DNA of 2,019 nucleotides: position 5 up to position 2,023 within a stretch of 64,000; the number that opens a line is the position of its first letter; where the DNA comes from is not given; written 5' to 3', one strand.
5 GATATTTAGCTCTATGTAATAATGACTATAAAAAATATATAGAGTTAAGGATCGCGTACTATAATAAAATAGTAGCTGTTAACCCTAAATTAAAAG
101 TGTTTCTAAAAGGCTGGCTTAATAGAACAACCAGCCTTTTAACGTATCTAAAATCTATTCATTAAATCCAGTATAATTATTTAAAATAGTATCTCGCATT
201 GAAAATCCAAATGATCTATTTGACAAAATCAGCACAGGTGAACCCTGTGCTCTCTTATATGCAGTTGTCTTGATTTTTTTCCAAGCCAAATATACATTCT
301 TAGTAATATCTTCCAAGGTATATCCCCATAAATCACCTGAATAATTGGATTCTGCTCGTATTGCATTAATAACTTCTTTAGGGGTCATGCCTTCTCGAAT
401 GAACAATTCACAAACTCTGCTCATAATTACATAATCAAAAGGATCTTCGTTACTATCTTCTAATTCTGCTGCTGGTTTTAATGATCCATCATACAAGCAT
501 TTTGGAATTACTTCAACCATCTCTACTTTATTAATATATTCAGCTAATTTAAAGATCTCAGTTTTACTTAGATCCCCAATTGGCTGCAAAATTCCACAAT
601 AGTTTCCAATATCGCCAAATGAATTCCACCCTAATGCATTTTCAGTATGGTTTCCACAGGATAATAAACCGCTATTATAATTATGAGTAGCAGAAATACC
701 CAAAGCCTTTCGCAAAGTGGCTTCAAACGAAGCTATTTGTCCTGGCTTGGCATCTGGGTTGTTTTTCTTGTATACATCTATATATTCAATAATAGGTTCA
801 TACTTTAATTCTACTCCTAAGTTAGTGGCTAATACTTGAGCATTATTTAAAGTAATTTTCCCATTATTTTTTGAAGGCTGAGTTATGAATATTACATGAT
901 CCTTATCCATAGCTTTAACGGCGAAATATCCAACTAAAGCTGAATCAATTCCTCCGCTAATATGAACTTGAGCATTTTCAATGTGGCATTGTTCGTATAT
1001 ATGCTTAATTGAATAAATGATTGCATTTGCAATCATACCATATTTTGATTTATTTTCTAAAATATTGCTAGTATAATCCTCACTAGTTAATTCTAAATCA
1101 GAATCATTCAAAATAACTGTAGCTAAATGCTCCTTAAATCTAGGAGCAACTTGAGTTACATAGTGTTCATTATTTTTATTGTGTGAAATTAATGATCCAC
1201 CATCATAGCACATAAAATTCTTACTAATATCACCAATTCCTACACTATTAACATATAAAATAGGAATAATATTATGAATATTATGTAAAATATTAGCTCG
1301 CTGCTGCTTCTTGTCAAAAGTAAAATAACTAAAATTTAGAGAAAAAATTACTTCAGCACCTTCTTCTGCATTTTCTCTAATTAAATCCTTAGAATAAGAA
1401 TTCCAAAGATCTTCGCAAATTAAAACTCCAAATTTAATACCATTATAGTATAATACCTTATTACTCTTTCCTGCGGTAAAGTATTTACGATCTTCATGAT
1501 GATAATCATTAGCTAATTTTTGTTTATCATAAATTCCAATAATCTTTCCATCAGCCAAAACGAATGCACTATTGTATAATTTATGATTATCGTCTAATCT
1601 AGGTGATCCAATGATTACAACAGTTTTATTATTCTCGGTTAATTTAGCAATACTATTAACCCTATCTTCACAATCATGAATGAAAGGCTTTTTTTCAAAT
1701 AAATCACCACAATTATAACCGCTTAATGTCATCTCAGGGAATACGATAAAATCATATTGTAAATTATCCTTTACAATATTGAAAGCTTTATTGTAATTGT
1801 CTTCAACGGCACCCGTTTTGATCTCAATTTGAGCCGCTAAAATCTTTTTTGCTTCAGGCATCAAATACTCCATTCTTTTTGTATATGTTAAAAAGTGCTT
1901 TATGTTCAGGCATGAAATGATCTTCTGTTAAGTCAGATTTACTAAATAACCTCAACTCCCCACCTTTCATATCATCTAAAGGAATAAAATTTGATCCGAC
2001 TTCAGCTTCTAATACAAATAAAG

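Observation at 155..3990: Complete Preiss-Handler NAD+ operon (pncB, nadM-Nudix, nadE) in a lytic phage: candidate third route of phage NAD+ reconstitution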

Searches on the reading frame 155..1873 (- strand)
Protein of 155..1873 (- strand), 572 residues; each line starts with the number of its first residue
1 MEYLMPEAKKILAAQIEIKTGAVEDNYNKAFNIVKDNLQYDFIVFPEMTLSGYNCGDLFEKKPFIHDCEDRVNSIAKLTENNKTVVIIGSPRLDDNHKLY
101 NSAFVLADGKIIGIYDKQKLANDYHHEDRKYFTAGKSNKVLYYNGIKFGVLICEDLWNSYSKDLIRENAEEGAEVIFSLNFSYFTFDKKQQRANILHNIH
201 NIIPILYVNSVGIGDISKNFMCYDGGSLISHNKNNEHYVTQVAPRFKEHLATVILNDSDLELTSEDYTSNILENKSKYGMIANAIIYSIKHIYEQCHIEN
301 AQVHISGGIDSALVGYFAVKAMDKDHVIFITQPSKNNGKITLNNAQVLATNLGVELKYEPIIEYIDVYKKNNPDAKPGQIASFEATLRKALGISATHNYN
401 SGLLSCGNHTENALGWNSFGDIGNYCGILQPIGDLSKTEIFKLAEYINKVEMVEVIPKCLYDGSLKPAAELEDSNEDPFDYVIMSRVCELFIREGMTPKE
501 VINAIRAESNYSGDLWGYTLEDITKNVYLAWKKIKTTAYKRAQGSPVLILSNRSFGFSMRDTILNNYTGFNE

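Call 3: search_protein_families(library=pfam, proteins=[window:155-1873:-], max_evalue=0.01)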
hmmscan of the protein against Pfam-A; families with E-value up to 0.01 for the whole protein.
window:155-1873:- (572 aa): 4 families
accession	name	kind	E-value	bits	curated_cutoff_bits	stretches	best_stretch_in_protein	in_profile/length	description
PF02540.23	NAD_synthase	-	6.7e-26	91.3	21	1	283-505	3-218/242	NAD synthase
PF00795.27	CN_hydrolase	-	3.1e-18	66.5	23.2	1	13-217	4-211/256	Carbon-nitrogen hydrolase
PF17189.10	Glyco_hydro_30C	-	0.0018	18.8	22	0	532-554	15-37/65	Glycosyl hydrolase family 30 beta sandwich domain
PF06508.19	QueC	-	0.0036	17.2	22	0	303-357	4-56/210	Queuosine biosynthesis protein QueC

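Call 4: search_protein_families(library=ncbifam, proteins=[window:155-1873:-], max_evalue=0.01)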
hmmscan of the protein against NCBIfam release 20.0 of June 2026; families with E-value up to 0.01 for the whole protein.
window:155-1873:- (572 aa): 13 families
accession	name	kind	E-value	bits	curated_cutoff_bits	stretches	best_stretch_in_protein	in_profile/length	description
NF010588.0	PRK13981.1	equivalog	5.4e-85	285.8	479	1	9-568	5-543/546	NAD+ synthase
NF002730.0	PRK02628.1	equivalog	1.8e-35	122.3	473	2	10-266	14-284/677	NAD(+) synthase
NF010587.0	PRK13980.1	equivalog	4e-26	91.8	255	1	275-450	8-181/267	NAD+ synthase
TIGR00552.1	nadE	equivalog_domain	8.8e-20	71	63.65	1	289-478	13-196/251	NAD(+) synthase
TIGR03381.1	agmatine_aguB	equivalog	1.1e-14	54.5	410.25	1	13-235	5-236/279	N-carbamoylputrescine amidase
NF002048.0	PRK00876.1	subfamily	2.7e-13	49.5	313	1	281-371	19-113/330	NAD(+) synthase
TIGR00546.1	lnt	equivalog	5e-12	45.7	132.9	1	24-120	181-273/395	apolipoprotein N-acyltransferase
NF040852.1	nitrile_Arch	equivalog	1.6e-10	40.6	500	1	13-176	5-166/262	nitrilase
NF033621.1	de_GSH_amidase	exception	4.2e-08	32.9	355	1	23-196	13-185/260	deaminated glutathione amidase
TIGR00268.2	TIGR00268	equivalog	1.7e-07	30.8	150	1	299-374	14-90/259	ATP-dependent sacrificial sulfur transferase LarE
NF007757.0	PRK10438.1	equivalog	4.6e-05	22.8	249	1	35-157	30-145/256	amidohydrolase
TIGR00364.1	TIGR00364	equivalog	0.00015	21.4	150.3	0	303-356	3-54/201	7-cyano-7-deazaguanine synthase QueC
NF000848.1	PRK00074.1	equivalog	0.009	14.7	400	0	267-331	183-248/512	glutamine-hydrolyzing GMP synthase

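Call 5: search_protein_families(library=phrogs, proteins=[window:155-1873:-], max_evalue=0.001)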
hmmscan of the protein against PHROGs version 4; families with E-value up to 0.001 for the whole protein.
window:155-1873:- (572 aa): 3 families
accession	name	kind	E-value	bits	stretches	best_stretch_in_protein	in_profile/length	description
phrog_36784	-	other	1.2e-51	176.9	1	9-477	25-515/594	NAD synthetase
phrog_11189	-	other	4.3e-12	47.1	1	302-451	31-189/256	NAD synthetase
phrog_14201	-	unknown function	8.8e-09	36.1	1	15-214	7-200/258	-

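Call 30: search_dna_similar(query=window:155-1873:-, collection=phages, mode=protein, max_rows=40)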
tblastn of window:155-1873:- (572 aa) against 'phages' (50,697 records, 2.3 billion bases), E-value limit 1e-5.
Records with a match: 16; places in all: 16; records where one place covers at least 80% of the query: 7.
Best place of each record, by identity: <60% 16.
By first word of the organism name: Bacteriophage 9; Acinetobacter 2; Ralstonia 2; Agrobacterium 2; uncultured 1.
By host as written in the record: - 12; Ralstonia solanacearum 2; Agrobacterium tumefaciens C58 2.
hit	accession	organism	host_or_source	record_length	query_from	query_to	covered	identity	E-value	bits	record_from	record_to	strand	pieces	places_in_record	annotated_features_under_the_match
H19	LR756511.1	uncultured phage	metagenomic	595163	7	564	98%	26.7%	2e-35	148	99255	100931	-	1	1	record has no annotation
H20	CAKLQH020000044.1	Acinetobacter phage MD-2021a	not known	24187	10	569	98%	26.4%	5e-41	165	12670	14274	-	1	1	nadE: Glutamine-dependent NAD(+) synthetase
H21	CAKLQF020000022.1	Acinetobacter phage MD-2021a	not known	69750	10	569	98%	26.4%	5e-41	165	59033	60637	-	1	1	nadE: Glutamine-dependent NAD(+) synthetase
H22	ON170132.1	Ralstonia phage YO079_2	Ralstonia solanacearum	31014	14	567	97%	26.0%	5e-36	150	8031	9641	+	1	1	record has no annotation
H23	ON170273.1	Ralstonia phage YO163_2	Ralstonia solanacearum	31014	14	567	97%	26.0%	5e-36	150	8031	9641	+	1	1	record has no annotation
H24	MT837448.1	Bacteriophage sp.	human fecal samples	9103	10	568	98%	25.7%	3e-27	123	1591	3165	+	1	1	record has no annotation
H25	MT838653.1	Bacteriophage sp.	human fecal samples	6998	43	567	92%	25.3%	2e-33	142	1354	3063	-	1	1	record has no annotation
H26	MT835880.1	Bacteriophage sp.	human fecal samples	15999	42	421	66%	27.1%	7e-21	103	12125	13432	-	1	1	record has no annotation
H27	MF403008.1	Agrobacterium phage Atu_ph07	Agrobacterium tumefaciens C58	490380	41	455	73%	23.9%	8e-23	109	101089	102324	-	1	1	NAD synthetase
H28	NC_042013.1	Agrobacterium phage Atu_ph07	Agrobacterium tumefaciens C58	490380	41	455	73%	23.9%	8e-23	109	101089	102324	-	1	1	NAD synthetase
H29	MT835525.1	Bacteriophage sp.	human fecal samples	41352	16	371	62%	24.8%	4e-15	85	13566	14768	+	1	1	record has no annotation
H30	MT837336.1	Bacteriophage sp.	human fecal samples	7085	10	357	61%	25.0%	4e-13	79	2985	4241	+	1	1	record has no annotation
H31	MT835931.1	Bacteriophage sp.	human fecal samples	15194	10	420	72%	20.4%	4e-12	76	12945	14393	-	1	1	record has no annotation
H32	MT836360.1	Bacteriophage sp.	human fecal samples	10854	10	354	60%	23.1%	2e-16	89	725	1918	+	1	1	record has no annotation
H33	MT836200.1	Bacteriophage sp.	human fecal samples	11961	39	354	55%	25.1%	7e-13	78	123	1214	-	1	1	record has no annotation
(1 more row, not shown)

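Call 41: search_solved_structures(query=window:155-1873:-, max_evalue=0.00001, show_alignments=2)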
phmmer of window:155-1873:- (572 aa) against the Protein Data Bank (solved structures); distinct sequences matched with E-value up to 0.00001: 12.
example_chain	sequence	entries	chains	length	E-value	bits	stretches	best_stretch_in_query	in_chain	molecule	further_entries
5kha_A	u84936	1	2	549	3.7e-43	150.9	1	10-502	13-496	Glutamine-dependent NAD+ synthetase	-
4f4h_A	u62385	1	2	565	7.2e-35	123.5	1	11-561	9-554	Glutamine dependent NAD+ synthetase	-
3n05_A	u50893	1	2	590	9.1e-25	90.2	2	284-566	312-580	NH(3)-dependent NAD(+) synthetase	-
3ilv_A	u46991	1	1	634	9.8e-16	60.4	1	36-233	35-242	Glutamine-dependent NAD(+) synthetase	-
3p52_A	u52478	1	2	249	8.8e-14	53.9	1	300-451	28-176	NH(3)-dependent NAD(+) synthetase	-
3dla_A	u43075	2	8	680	8.9e-11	44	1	43-137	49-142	Glutamine-dependent NAD(+) synthetase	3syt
6ofc_A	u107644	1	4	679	2.3e-10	42.6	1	43-136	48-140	Glutamine-dependent NAD(+) synthetase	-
3sdb_A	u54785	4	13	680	2.3e-10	42.6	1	43-136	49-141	Glutamine-dependent NAD(+) synthetase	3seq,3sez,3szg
1xng_A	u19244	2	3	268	1.5e-08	36.7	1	303-450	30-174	NH(3)-dependent NAD(+) synthetase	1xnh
2e18_A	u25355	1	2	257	3.8e-08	35.3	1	301-453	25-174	NH(3)-dependent NAD(+) synthetase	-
3p8k_A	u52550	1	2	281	8.2e-07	30.9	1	36-213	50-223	Hydrolase, carbon-nitrogen family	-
5h8i_A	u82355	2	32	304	1.4e-06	30.2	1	74-178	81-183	N-carbamoylputrescine amidohydrolase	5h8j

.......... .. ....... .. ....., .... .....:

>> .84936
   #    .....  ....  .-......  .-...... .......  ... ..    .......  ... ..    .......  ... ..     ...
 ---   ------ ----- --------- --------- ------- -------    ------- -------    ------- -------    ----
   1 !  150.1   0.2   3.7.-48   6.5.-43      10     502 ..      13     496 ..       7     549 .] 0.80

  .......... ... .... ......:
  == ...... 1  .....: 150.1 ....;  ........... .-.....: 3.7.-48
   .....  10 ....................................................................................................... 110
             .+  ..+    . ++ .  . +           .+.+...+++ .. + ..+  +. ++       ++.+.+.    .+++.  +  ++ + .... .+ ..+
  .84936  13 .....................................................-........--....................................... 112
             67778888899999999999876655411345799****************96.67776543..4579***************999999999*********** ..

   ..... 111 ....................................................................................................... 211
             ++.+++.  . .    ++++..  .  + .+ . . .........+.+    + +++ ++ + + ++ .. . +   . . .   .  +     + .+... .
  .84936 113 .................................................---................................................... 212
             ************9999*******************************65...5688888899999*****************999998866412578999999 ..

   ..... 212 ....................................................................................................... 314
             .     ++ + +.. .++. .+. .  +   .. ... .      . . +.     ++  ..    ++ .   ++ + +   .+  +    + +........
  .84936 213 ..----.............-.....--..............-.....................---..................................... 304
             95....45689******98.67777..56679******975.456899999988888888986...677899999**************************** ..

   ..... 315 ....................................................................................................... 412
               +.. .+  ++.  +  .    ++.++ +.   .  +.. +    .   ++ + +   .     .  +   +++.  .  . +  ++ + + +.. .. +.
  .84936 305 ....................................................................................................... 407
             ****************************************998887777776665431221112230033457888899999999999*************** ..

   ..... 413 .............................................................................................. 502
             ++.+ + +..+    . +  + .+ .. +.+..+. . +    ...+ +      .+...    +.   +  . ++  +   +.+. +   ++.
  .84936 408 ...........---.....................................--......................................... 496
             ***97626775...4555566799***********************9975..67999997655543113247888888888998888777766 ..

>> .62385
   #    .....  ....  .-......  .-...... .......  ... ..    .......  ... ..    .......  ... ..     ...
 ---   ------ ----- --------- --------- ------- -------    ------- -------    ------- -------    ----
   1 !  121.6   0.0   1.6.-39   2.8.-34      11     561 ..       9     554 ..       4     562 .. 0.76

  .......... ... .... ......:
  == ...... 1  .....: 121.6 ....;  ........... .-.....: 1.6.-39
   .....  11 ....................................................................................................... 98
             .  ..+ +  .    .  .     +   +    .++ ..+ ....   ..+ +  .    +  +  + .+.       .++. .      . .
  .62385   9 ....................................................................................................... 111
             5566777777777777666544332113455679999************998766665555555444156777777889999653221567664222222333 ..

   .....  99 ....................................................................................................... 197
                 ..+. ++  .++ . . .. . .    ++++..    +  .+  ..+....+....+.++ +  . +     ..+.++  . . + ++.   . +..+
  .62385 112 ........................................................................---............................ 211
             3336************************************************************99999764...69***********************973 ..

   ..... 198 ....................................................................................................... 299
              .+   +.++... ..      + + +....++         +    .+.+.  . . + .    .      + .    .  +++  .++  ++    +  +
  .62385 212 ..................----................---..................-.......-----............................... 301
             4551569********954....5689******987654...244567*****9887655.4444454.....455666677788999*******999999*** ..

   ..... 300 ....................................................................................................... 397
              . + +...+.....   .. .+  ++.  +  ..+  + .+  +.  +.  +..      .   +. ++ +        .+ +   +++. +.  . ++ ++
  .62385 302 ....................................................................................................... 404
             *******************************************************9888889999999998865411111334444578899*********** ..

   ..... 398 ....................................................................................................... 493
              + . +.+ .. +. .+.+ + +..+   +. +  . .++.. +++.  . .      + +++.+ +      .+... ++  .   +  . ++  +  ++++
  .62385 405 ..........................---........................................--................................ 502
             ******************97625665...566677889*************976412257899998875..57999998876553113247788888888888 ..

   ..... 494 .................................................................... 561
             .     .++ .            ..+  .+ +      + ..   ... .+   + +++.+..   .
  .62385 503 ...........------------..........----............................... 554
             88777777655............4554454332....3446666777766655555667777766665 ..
